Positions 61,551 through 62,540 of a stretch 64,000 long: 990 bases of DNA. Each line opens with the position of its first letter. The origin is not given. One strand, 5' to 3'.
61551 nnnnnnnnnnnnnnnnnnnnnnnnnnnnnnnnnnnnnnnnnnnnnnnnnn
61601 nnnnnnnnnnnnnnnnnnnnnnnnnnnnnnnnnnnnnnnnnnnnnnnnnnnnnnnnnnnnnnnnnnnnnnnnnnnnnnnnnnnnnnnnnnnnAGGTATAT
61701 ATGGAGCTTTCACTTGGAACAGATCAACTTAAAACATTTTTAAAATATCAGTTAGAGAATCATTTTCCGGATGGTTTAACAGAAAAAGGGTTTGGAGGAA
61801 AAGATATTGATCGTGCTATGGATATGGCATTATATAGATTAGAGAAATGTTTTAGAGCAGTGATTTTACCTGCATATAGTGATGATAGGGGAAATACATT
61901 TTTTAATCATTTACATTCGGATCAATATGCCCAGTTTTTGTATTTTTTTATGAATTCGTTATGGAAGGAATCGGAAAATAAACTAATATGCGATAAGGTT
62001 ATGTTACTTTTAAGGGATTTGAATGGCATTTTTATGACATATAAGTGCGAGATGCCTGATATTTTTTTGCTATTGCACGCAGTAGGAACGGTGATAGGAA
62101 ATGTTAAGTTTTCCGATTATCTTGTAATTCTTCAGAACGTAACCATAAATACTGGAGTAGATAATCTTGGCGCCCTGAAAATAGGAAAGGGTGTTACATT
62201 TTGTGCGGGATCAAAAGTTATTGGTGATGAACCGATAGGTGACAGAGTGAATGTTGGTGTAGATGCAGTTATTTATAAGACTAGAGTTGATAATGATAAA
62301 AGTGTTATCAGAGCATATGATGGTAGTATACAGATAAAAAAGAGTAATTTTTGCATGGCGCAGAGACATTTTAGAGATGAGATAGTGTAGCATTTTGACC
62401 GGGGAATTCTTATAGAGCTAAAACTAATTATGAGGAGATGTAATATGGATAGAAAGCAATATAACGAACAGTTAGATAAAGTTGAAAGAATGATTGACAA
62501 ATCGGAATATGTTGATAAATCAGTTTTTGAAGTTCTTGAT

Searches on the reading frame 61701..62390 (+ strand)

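Call 59: search_protein_families(library=pfam, proteins=[window:61701-62390:+], max_evalue=0.00001)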
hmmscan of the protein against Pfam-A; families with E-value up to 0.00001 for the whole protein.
window:61701-62390:+ (229 aa): 0 families

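Call 60: search_protein_families(library=ncbifam, proteins=[window:61701-62390:+], max_evalue=0.001)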
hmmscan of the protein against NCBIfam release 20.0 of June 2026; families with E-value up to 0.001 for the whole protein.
window:61701-62390:+ (229 aa): 6 families
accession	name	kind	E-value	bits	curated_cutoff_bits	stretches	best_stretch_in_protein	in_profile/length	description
NF041874.1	EPS_EpsC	equivalog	5.8e-10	39.1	150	1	92-194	44-149/168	serine O-acetyltransferase EpsC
TIGR01172.1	cysE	equivalog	5.9e-10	39.4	210.65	1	76-194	29-149/162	serine O-acetyltransferase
NF007564.0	PRK10191.1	equivalog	1.4e-07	31.1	196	1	86-199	28-149/162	colanic acid biosynthesis acetyltransferase WcaB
TIGR04016.1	WcaB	equivalog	4.3e-07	29.6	194.65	1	86-199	12-133/146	colanic acid biosynthesis acetyltransferase WcaB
NF008349.0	PRK11132.1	equivalog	1.5e-05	24.2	397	1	123-194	155-229/273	serine O-acetyltransferase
NF053793.1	beta_CO2some_N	equivalog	0.00091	19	100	0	155-202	59-106/118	beta-carboxysome scaffolding protein CcmN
